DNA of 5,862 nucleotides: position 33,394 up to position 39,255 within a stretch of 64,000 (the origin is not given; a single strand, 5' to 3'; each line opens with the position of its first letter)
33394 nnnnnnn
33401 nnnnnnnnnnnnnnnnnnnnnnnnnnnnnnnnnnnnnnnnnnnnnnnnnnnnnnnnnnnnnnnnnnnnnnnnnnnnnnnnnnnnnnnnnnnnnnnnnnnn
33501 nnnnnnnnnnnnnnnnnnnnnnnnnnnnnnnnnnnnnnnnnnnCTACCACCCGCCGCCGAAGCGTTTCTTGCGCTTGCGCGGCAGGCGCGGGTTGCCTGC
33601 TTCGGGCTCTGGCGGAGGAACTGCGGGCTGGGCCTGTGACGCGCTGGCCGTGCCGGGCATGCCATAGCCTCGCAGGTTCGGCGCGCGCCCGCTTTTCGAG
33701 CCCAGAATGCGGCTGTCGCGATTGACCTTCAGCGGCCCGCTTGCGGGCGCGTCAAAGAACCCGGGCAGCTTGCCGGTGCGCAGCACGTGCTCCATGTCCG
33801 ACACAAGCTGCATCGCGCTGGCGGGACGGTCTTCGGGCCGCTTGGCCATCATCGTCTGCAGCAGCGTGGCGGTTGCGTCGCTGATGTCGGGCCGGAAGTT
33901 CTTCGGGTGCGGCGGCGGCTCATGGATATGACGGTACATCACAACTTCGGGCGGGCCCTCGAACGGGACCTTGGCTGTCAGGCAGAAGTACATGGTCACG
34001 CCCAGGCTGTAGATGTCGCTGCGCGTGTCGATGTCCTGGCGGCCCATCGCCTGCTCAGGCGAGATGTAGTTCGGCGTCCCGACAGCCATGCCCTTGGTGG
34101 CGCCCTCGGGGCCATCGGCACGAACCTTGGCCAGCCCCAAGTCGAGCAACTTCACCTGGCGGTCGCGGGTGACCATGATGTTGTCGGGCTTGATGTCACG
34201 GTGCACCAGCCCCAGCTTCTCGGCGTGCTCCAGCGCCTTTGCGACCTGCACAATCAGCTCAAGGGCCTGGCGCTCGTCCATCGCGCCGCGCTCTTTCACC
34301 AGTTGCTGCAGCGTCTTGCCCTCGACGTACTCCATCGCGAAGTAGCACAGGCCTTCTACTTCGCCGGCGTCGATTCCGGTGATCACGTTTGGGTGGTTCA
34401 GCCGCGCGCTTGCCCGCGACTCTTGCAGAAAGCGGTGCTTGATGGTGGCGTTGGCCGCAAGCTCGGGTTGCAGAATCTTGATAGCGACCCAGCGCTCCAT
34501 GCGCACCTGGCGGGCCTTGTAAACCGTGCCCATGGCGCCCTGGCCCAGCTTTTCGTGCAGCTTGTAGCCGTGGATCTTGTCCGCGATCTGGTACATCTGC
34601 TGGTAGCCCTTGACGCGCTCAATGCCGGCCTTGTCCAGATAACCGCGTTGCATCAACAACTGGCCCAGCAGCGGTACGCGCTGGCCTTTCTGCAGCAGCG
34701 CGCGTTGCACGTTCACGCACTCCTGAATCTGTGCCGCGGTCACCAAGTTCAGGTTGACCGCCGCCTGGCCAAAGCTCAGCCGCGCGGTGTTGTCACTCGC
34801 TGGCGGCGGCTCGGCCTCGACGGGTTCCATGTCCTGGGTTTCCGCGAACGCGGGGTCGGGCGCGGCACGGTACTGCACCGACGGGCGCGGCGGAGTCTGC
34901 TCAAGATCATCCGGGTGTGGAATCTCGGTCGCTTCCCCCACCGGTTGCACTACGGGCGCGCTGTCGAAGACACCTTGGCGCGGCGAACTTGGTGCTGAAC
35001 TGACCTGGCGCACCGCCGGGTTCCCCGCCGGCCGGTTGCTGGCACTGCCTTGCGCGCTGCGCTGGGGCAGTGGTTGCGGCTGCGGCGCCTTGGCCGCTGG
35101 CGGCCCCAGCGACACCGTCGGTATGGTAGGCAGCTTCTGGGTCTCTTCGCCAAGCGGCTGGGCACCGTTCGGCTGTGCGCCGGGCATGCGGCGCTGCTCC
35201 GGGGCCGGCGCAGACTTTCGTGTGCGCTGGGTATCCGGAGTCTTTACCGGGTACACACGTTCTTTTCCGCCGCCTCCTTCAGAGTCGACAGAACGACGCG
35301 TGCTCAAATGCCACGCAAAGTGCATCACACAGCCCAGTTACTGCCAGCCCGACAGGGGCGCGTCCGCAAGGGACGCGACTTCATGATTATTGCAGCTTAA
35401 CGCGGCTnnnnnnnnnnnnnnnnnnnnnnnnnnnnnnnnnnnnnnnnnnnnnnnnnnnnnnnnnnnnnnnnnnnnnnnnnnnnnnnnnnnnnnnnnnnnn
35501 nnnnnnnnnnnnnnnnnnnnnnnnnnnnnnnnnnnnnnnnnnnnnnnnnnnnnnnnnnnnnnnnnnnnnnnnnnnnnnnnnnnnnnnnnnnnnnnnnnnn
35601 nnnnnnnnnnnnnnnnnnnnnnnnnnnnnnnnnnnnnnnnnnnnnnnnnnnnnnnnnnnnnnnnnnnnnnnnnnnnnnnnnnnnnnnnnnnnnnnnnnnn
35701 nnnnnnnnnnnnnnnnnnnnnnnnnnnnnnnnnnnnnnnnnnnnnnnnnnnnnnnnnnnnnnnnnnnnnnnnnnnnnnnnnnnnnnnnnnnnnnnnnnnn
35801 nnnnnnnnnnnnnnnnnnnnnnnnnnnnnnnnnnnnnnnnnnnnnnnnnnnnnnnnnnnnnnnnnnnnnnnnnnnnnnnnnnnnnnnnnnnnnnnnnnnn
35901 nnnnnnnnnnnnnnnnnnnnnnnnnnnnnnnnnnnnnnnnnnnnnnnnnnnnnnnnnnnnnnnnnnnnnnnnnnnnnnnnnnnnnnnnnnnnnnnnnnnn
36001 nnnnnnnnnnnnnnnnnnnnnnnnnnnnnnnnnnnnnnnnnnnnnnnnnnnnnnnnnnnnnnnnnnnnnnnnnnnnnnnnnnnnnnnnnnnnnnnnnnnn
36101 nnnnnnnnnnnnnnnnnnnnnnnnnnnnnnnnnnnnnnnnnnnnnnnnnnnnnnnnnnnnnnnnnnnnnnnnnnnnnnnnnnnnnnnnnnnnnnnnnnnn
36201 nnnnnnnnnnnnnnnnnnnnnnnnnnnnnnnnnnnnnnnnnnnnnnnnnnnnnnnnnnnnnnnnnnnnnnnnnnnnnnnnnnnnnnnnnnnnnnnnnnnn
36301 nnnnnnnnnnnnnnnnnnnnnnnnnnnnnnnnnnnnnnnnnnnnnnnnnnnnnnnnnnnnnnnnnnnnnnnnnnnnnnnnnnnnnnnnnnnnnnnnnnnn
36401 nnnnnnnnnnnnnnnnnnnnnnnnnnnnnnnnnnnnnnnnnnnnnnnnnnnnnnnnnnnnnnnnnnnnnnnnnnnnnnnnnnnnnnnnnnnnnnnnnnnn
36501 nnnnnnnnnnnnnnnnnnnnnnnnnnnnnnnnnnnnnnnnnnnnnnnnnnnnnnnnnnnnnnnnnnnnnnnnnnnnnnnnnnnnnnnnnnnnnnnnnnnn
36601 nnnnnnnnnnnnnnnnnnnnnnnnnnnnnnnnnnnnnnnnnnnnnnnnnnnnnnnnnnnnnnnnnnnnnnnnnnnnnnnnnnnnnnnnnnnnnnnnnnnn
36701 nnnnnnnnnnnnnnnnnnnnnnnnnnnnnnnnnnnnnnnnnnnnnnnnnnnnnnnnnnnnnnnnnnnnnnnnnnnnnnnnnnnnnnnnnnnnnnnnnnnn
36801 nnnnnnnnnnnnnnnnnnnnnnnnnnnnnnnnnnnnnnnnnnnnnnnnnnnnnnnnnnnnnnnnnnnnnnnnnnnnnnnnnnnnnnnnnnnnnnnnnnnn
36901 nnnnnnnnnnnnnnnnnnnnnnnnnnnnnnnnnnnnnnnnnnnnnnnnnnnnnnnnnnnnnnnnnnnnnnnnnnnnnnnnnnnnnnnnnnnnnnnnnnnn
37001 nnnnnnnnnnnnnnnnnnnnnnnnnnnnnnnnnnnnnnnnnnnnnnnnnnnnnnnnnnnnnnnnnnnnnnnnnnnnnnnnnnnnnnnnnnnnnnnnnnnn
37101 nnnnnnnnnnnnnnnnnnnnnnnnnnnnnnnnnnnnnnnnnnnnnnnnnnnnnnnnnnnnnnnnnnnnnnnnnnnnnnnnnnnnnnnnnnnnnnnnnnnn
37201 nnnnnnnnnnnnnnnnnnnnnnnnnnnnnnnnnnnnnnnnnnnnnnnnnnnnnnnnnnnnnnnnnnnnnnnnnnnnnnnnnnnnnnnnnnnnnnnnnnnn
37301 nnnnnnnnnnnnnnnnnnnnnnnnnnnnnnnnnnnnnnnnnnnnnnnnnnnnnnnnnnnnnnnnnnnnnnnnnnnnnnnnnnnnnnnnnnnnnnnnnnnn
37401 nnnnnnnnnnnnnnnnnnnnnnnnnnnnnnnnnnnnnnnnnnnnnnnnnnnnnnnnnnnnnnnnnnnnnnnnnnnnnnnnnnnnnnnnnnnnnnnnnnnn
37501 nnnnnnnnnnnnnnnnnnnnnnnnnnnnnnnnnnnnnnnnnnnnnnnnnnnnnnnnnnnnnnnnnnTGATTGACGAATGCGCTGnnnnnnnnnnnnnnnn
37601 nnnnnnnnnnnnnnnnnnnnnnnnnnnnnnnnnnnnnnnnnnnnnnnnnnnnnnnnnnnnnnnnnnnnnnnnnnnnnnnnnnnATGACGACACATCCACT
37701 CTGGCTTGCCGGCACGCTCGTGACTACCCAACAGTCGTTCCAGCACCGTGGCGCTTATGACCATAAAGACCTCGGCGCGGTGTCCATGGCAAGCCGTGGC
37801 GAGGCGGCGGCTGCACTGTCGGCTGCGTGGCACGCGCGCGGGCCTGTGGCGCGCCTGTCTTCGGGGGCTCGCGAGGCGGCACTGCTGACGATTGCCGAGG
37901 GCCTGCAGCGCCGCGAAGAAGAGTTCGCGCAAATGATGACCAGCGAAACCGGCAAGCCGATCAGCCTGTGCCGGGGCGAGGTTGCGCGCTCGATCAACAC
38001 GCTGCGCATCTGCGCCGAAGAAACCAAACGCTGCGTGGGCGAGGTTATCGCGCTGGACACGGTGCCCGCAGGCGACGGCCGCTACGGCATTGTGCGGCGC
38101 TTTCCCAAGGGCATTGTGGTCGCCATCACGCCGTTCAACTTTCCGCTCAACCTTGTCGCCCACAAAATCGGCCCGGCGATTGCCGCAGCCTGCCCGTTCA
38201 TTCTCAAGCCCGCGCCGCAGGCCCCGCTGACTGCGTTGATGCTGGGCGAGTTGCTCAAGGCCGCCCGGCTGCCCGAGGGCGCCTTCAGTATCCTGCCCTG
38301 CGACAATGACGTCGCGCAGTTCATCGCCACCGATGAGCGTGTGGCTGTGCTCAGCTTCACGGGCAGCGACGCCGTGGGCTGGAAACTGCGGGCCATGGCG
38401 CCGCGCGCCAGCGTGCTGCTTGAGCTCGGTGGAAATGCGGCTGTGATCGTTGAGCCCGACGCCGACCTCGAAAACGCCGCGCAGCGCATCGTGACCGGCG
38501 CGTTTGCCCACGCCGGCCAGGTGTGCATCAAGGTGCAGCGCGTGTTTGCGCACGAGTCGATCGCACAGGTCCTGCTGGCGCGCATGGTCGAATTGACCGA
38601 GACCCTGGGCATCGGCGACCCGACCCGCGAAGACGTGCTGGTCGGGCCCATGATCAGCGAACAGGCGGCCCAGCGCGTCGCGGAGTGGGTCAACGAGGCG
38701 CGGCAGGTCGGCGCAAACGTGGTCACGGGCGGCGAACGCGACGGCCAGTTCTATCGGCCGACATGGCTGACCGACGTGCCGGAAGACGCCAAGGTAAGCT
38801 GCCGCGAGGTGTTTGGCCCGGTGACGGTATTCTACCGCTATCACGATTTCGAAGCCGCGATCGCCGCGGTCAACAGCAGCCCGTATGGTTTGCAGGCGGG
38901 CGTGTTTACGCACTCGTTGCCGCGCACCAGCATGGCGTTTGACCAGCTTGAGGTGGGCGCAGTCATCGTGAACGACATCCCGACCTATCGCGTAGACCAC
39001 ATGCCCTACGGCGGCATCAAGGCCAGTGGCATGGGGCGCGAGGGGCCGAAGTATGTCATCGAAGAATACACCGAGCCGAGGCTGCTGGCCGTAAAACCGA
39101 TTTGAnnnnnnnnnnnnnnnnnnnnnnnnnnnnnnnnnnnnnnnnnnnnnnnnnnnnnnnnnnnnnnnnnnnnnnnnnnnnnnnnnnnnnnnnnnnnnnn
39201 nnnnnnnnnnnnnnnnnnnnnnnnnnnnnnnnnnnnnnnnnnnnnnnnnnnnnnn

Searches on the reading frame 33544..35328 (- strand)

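Call 33: search_protein_families(library=pfam, proteins=[window:33544-35328:-], max_evalue=0.001)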
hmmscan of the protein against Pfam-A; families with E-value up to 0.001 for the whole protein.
window:33544-35328:- (594 aa): 8 families
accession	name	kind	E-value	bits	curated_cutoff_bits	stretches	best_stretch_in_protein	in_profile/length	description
PF00069.31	Pkinase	-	6.3e-52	177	31.7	1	255-509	1-258/263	Protein kinase domain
PF07714.23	PK_Tyr_Ser-Thr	-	1.8e-35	123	23.1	1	256-503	2-250/258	Protein tyrosine and serine/threonine kinase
PF01636.29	APH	-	4.6e-10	40.1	23.2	1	261-367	5-105/239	Phosphotransferase enzyme family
PF03109.22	ABC1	-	2.7e-08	33.7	22.9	1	330-401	145-215/244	ABC1 atypical kinase-like domain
PF14531.12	Kinase-like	-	4e-05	23.5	25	1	338-499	130-287/289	Kinase-like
PF12330.14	Haspin_kinase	-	0.00053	19.6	25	1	328-403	185-256/364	Haspin like kinase domain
PF17667.7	Pkinase_fungal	-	0.00075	18.8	24.1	0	354-428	287-366/387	Fungal protein kinase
PF01163.29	RIO1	-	0.00092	19.3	22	0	331-398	84-149/187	RIO domain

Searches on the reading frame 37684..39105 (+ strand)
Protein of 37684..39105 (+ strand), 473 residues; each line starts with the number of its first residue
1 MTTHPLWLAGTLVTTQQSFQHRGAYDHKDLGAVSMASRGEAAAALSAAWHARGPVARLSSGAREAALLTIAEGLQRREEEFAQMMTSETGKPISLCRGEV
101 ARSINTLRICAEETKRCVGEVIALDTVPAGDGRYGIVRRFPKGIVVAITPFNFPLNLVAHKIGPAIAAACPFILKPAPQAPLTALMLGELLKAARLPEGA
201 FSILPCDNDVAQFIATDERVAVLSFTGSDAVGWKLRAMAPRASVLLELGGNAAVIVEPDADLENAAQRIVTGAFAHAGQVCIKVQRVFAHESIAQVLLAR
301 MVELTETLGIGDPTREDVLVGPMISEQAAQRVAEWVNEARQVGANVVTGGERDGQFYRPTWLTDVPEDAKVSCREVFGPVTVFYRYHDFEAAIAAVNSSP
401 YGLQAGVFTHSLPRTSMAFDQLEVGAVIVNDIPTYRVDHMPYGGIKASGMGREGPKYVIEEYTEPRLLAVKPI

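Call 33: search_protein_families(library=pfam, proteins=[window:37684-39105:+], max_evalue=0.001)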
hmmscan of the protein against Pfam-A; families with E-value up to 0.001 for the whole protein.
window:37684-39105:+ (473 aa): 1 family
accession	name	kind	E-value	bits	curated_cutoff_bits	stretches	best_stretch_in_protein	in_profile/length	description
PF00171.27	Aldedh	-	1.2e-135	453.1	23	1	18-466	8-459/461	Aldehyde dehydrogenase family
